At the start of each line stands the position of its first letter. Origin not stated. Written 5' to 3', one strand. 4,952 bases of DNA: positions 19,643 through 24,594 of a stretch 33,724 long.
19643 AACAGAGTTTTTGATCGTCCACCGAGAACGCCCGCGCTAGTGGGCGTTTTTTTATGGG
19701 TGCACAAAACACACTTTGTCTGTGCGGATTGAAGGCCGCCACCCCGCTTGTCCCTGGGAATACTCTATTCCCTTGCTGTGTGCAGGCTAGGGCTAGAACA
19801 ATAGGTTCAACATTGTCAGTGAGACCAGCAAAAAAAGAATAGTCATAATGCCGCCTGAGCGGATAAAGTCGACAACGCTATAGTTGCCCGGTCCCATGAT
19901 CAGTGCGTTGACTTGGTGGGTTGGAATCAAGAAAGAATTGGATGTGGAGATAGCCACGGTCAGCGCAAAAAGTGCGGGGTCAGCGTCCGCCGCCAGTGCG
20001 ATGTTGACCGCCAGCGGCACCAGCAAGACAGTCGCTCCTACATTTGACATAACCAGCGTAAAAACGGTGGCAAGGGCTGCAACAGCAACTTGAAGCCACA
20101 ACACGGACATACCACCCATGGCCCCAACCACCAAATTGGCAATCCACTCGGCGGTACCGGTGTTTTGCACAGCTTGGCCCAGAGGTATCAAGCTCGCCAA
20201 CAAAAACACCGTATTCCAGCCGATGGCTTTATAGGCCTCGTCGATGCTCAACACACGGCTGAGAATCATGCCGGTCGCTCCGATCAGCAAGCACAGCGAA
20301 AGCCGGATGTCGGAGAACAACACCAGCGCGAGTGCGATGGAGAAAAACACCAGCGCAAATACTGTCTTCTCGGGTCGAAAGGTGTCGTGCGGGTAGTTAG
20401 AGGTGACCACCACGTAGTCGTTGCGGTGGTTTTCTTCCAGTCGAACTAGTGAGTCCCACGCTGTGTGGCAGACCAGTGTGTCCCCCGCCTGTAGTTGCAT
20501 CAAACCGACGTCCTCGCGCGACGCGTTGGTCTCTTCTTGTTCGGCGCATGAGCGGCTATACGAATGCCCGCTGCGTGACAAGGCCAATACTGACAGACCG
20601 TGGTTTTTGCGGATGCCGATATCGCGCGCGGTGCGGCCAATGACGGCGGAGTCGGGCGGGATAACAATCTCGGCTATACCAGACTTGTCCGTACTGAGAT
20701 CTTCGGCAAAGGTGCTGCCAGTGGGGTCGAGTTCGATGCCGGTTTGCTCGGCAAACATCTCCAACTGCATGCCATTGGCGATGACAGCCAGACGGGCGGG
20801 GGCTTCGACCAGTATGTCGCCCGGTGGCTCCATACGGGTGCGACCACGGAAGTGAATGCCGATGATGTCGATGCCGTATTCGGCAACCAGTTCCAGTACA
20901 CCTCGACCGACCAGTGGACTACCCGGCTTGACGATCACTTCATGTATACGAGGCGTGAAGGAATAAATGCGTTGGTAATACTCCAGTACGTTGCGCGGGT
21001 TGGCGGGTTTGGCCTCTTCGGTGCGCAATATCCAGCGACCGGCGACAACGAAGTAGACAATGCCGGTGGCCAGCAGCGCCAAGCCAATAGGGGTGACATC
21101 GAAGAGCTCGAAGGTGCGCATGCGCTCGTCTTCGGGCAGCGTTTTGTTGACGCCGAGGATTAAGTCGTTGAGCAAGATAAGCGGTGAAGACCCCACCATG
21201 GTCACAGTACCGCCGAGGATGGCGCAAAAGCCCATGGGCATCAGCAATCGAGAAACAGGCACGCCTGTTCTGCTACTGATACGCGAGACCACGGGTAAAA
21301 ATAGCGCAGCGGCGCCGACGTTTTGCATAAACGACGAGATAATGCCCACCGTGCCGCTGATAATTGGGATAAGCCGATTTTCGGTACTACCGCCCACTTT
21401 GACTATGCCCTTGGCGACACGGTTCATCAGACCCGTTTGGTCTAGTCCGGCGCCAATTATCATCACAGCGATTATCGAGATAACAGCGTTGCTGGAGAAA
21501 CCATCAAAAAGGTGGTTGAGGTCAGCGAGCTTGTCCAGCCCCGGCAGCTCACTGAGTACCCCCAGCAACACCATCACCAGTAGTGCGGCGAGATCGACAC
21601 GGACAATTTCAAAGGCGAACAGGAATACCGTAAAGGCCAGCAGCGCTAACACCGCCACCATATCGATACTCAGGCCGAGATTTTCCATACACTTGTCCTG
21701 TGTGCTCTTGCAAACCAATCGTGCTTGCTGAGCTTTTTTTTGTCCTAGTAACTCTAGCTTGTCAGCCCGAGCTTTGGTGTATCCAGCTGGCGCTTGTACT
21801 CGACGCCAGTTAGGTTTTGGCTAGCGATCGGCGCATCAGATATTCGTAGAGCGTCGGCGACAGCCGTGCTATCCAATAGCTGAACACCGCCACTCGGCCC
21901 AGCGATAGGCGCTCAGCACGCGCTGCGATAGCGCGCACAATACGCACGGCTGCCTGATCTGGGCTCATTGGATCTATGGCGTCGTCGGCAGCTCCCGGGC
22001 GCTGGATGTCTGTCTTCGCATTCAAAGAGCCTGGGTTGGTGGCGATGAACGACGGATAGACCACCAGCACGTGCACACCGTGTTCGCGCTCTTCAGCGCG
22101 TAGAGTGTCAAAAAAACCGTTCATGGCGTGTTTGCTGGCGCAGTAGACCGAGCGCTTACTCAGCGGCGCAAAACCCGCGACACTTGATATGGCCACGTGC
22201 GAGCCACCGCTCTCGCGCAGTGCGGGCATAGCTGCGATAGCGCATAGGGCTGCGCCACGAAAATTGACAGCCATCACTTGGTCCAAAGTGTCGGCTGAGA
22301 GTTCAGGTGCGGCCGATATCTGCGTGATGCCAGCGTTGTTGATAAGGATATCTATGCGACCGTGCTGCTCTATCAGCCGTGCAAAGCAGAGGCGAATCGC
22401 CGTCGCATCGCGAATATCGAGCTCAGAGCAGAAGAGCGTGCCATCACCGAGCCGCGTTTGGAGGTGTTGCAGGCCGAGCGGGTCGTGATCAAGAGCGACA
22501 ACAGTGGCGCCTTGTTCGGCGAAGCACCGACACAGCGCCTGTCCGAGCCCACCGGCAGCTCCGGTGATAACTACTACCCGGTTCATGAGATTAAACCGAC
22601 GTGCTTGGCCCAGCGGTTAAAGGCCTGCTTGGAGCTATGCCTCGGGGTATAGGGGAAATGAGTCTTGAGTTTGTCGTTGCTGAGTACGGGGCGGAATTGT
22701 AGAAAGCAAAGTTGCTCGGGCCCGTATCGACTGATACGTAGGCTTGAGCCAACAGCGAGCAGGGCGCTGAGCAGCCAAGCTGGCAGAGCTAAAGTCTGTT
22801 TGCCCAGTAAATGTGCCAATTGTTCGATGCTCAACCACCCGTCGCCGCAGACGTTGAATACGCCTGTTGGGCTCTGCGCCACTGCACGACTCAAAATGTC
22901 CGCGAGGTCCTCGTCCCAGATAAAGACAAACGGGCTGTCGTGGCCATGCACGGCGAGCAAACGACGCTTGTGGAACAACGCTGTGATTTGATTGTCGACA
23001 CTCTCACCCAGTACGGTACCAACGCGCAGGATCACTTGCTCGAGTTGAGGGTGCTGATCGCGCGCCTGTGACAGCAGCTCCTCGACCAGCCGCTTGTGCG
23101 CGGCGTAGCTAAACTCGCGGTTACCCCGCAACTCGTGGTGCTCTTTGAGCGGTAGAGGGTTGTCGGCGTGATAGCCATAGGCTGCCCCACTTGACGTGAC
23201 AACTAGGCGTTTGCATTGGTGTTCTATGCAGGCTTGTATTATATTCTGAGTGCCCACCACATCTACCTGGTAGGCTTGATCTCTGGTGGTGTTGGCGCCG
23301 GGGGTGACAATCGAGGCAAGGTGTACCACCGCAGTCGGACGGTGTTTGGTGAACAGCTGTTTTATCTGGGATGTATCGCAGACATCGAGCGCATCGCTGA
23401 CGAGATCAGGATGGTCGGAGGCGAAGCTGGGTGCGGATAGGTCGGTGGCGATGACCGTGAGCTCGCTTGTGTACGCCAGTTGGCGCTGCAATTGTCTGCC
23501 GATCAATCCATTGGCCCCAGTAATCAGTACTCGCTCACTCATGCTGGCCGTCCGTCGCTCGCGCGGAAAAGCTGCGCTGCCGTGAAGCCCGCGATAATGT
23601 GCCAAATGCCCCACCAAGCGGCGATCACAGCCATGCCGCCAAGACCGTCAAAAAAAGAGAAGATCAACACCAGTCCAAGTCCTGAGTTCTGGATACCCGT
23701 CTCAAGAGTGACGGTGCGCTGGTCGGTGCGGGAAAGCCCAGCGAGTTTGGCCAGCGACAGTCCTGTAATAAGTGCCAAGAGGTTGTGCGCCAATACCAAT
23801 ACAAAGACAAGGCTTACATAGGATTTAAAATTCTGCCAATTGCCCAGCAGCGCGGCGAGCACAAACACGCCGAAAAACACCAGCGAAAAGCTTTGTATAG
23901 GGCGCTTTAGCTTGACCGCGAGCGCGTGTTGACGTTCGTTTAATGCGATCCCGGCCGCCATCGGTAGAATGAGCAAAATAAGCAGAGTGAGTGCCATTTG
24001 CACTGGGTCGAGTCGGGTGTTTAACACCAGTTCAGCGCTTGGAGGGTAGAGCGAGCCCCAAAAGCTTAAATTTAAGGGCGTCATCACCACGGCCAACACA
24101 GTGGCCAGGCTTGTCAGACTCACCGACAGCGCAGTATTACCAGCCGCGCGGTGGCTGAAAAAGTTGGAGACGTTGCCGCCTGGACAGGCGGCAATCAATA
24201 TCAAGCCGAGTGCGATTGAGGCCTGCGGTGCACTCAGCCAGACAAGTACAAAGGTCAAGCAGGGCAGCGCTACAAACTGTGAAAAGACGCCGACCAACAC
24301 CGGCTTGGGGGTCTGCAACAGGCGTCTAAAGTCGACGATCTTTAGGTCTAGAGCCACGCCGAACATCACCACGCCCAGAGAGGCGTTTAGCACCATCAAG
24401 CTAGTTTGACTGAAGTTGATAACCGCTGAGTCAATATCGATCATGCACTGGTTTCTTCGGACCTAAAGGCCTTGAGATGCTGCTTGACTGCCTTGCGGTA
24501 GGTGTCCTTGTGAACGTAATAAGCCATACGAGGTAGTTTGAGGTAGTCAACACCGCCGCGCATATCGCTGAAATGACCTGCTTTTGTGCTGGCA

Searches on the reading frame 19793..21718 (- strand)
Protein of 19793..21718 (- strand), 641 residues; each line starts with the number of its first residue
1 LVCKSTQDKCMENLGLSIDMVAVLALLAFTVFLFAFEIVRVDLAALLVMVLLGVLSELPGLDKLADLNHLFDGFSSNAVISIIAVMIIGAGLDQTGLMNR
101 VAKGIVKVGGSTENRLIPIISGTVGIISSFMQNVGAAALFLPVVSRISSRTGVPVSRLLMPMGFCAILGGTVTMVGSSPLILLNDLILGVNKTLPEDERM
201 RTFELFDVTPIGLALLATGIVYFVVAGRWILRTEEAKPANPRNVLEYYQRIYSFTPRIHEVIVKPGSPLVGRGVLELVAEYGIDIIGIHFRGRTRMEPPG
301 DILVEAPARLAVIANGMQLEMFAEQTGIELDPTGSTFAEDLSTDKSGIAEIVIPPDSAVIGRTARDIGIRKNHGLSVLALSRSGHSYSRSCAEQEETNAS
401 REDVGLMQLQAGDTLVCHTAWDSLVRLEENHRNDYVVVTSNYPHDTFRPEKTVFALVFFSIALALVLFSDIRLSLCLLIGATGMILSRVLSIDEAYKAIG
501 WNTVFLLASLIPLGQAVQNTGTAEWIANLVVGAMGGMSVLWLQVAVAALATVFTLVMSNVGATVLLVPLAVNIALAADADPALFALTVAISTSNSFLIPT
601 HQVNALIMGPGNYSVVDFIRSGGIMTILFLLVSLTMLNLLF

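Call 49: search_protein_families(library=pfam, proteins=[window:19793-21718:-], max_evalue=0.00001)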
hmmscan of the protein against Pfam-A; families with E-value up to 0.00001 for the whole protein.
window:19793-21718:- (641 aa): 3 families
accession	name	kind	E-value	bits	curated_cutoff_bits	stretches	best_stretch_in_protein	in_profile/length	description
PF03600.22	CitMHS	-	2e-75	254.4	31.9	1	32-589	2-336/336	Citrate transporter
PF00939.25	Na_sulph_symp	-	2.9e-17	63.3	27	1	457-637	274-462/472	Sodium:sulfate symporter transmembrane region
PF02080.26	TrkA_C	-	1.8e-14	53.8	27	1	258-325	1-69/71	TrkA-C domain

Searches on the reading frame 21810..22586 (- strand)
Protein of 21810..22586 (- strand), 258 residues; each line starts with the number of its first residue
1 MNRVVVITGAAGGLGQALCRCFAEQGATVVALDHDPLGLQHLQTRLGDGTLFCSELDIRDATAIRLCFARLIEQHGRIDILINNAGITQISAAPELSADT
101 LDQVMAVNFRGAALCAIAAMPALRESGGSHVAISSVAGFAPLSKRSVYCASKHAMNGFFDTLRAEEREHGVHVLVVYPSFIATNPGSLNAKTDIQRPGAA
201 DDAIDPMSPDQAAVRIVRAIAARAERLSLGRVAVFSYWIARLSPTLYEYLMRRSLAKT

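Call 49: search_protein_families(library=pfam, proteins=[window:21810-22586:-], max_evalue=0.00001)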
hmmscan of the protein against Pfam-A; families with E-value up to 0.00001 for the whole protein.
window:21810-22586:- (258 aa): 5 families
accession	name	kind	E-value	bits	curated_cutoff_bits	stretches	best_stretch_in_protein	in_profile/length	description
PF00106.31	adh_short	-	8.3e-48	162.9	26.6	1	3-184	1-185/195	short chain dehydrogenase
PF13561.12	adh_short_C2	-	1.4e-32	113.6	27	1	9-187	1-182/236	Enoyl-(Acyl carrier protein) reductase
PF08659.16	KR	-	4.7e-12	46.6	22.6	1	5-176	3-173/180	KR domain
PF01370.27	Epimerase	-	1.7e-10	41.2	20.9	1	5-164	1-158/240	NAD dependent epimerase/dehydratase family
PF04321.23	RmlD_sub_bind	-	9e-06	25.4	27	0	5-119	3-89/287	RmlD substrate binding domain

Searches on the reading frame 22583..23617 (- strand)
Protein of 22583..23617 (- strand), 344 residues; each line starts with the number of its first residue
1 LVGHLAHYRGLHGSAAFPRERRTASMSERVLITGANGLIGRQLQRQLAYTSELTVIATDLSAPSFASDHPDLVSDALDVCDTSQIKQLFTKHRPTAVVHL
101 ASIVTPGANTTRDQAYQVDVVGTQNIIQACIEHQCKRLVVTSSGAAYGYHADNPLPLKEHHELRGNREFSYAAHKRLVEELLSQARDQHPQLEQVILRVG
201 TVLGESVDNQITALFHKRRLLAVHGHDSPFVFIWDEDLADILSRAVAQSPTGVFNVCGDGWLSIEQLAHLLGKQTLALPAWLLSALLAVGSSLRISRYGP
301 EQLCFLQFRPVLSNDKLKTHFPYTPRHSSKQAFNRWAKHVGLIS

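Call 49: search_protein_families(library=pfam, proteins=[window:22583-23617:-], max_evalue=0.00001)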
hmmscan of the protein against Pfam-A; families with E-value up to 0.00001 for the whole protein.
window:22583-23617:- (344 aa): 7 families
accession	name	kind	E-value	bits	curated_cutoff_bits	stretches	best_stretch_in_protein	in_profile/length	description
PF01370.27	Epimerase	-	2.9e-30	105.9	20.9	1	30-256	1-239/240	NAD dependent epimerase/dehydratase family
PF01073.25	3Beta_HSD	-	2.2e-18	66.7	22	1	31-212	1-191/280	3-beta hydroxysteroid dehydrogenase/isomerase family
PF04321.23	RmlD_sub_bind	-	1.5e-15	57.5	27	1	29-268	2-224/287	RmlD substrate binding domain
PF16363.11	GDP_Man_Dehyd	-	2e-14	54.3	27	1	31-188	1-170/332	GDP-mannose 4,6 dehydratase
PF02719.21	Polysacc_synt_2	-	3.9e-11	43.1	20.2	1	30-144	1-129/293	Polysaccharide biosynthesis protein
PF13460.12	NAD_binding_10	-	2.4e-10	41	27.2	1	34-203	1-147/184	NAD(P)H-binding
PF07993.18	NAD_binding_4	-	1.6e-09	37.8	20.1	1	95-211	90-216/258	Male sterility protein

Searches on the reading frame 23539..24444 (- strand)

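Call 49: search_protein_families(library=pfam, proteins=[window:23539-24444:-], max_evalue=0.00001)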
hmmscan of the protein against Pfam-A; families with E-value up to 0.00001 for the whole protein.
window:23539-24444:- (301 aa): 1 family
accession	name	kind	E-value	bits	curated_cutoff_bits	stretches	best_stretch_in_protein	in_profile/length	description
PF01758.21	SBF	-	2.6e-32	112.5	24.3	1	23-206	4-188/191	Sodium Bile acid symporter family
